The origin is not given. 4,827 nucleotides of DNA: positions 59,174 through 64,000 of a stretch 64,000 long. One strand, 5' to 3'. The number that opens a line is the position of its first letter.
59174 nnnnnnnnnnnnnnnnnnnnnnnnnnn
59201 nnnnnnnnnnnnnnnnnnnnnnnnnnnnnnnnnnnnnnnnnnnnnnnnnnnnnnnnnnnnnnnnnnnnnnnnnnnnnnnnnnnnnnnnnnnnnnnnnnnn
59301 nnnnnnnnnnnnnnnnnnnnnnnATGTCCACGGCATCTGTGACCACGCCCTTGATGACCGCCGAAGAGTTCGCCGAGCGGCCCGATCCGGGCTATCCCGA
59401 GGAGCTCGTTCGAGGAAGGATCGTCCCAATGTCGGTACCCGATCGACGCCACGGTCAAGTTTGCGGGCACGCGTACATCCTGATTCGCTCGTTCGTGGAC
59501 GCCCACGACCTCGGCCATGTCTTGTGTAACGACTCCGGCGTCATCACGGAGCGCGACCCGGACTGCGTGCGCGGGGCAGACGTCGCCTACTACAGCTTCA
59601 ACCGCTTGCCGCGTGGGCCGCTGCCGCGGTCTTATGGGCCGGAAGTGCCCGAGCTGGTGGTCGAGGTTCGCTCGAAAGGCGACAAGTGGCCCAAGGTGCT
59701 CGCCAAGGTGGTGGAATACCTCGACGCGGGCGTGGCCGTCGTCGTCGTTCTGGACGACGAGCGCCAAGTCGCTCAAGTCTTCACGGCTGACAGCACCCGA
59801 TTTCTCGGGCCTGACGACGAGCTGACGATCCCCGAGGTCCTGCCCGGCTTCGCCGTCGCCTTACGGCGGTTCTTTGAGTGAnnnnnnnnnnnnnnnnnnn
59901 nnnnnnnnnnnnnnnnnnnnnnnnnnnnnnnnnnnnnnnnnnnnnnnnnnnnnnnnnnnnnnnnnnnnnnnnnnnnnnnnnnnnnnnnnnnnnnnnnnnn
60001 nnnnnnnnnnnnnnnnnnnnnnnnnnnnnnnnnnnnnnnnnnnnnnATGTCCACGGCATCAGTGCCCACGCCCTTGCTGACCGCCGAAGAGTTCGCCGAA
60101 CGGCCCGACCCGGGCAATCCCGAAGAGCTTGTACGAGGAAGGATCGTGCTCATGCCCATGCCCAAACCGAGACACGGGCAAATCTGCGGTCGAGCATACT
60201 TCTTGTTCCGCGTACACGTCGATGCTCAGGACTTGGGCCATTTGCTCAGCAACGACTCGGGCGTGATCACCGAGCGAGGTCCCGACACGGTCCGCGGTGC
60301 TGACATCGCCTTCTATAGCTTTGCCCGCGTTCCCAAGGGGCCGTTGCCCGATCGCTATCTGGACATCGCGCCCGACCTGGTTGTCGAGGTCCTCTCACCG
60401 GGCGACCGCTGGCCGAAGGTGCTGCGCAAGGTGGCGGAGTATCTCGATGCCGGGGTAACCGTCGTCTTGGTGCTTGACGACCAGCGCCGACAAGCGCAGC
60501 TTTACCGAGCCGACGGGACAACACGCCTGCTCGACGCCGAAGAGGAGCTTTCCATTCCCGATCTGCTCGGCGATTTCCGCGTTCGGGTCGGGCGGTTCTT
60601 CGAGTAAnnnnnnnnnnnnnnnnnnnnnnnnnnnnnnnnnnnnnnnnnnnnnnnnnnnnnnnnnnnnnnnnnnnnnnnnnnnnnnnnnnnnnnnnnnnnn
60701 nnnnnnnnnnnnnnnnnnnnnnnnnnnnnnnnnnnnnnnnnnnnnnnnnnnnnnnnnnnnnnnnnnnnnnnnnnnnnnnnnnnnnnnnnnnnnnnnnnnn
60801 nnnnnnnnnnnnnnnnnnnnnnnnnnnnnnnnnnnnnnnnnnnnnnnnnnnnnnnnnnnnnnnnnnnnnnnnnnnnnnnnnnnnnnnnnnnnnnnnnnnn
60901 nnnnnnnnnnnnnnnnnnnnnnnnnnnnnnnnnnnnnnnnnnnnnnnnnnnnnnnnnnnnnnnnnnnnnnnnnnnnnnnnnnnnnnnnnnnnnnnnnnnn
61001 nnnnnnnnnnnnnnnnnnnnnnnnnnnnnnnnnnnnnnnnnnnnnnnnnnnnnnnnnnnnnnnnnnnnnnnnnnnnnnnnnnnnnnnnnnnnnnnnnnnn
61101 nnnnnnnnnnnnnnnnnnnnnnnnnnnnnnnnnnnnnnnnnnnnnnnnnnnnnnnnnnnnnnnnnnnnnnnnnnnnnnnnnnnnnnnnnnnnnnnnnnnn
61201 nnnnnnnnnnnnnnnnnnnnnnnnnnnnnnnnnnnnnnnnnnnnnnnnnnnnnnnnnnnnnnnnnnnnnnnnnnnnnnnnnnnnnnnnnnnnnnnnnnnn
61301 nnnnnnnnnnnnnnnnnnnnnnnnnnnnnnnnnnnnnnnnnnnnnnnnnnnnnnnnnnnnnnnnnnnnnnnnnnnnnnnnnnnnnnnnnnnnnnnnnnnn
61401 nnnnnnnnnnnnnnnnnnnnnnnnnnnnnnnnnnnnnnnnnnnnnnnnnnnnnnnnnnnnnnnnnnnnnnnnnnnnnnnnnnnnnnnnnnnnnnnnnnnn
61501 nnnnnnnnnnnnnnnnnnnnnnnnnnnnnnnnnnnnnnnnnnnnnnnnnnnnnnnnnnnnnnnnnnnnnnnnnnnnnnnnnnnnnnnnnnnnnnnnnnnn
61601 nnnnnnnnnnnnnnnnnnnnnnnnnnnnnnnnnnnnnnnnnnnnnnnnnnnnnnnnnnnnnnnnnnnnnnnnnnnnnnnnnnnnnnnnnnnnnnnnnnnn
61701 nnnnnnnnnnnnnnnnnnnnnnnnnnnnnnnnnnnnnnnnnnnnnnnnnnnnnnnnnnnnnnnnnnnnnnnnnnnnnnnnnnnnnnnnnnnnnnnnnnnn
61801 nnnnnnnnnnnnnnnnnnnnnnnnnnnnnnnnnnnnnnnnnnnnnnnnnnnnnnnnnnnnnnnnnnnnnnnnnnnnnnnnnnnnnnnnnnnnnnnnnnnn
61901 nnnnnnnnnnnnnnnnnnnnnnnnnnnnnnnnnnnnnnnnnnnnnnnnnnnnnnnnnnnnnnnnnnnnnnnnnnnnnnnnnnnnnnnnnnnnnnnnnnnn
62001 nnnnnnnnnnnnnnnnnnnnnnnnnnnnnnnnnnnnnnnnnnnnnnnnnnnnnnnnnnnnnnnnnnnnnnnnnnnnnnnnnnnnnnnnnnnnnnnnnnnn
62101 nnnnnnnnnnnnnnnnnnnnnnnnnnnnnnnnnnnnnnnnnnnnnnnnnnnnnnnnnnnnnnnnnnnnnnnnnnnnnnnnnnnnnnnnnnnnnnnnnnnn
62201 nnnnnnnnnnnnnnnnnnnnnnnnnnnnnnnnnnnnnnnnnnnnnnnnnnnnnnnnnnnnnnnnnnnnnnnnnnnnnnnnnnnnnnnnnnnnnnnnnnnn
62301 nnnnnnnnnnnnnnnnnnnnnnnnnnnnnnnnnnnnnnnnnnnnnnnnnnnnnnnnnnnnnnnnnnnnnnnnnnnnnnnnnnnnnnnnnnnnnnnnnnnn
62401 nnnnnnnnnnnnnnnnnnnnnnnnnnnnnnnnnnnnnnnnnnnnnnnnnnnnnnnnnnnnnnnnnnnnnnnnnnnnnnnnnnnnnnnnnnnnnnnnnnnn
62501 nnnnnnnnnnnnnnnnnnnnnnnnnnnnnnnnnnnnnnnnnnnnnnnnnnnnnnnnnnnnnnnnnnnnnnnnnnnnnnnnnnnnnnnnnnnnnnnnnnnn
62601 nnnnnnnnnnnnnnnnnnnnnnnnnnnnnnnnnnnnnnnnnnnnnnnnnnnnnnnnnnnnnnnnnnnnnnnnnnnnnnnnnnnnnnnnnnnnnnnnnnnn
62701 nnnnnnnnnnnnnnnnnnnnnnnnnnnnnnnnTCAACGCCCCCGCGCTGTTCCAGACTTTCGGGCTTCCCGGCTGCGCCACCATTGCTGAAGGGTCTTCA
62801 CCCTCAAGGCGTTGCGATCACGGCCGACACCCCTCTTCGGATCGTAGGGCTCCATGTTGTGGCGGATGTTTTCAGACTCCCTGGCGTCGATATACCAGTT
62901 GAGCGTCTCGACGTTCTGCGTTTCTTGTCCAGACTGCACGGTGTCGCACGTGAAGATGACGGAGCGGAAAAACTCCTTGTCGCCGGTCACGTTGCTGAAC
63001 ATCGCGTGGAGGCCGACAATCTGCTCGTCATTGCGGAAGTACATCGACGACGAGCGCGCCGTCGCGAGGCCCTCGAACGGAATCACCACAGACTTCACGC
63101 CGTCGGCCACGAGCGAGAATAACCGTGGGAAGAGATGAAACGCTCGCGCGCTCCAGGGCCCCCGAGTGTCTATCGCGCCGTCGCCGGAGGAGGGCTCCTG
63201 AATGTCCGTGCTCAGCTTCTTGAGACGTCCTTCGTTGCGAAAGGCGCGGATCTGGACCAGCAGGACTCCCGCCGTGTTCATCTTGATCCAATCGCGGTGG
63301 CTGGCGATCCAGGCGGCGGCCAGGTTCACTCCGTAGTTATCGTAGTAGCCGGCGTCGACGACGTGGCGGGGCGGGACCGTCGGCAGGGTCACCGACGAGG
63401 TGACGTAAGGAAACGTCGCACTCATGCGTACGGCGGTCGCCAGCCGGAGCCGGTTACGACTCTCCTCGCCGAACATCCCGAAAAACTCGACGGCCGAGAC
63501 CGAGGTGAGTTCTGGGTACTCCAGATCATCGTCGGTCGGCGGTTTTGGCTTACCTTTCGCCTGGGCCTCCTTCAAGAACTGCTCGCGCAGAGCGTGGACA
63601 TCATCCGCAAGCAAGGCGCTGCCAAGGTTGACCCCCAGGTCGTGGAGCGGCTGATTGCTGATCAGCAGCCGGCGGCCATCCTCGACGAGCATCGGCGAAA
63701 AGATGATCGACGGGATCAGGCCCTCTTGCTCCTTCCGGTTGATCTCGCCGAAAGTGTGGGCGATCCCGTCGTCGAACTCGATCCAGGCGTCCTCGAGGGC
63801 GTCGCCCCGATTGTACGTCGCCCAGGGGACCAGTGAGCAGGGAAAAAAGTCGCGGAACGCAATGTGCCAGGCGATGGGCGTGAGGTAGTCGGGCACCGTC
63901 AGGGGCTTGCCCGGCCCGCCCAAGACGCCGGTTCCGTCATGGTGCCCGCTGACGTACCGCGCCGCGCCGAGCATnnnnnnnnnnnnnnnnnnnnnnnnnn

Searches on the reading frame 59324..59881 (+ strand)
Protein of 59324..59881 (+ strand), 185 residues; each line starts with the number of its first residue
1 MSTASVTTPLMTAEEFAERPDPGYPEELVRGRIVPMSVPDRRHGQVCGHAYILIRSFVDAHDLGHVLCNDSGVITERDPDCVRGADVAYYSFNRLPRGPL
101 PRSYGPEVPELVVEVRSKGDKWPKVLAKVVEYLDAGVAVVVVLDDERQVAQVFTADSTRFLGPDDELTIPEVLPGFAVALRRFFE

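Call 107: search_protein_families(library=pfam, proteins=[window:59324-59881:+], max_evalue=0.001)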
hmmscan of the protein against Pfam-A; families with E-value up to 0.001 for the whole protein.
window:59324-59881:+ (185 aa): 1 family
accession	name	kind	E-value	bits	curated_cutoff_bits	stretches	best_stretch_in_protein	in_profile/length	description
PF05685.18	Uma2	-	1.9e-24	86.5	27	1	14-180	2-171/172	Putative restriction endonuclease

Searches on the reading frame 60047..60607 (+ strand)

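Call 107: search_protein_families(library=pfam, proteins=[window:60047-60607:+], max_evalue=0.001)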
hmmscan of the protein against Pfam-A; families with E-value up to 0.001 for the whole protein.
window:60047-60607:+ (186 aa): 1 family
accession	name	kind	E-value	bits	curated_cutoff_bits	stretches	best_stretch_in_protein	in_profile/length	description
PF05685.18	Uma2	-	9.6e-26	90.7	27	1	14-180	2-170/172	Putative restriction endonuclease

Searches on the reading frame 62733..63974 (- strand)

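Call 107: search_protein_families(library=pfam, proteins=[window:62733-63974:-], max_evalue=0.001)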
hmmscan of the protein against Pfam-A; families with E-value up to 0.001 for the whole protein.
window:62733-63974:- (413 aa): 1 family
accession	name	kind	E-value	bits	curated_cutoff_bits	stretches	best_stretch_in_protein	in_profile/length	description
PF01734.28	Patatin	-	0.00068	20.3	27.7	0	162-219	136-190/191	Patatin-like phospholipase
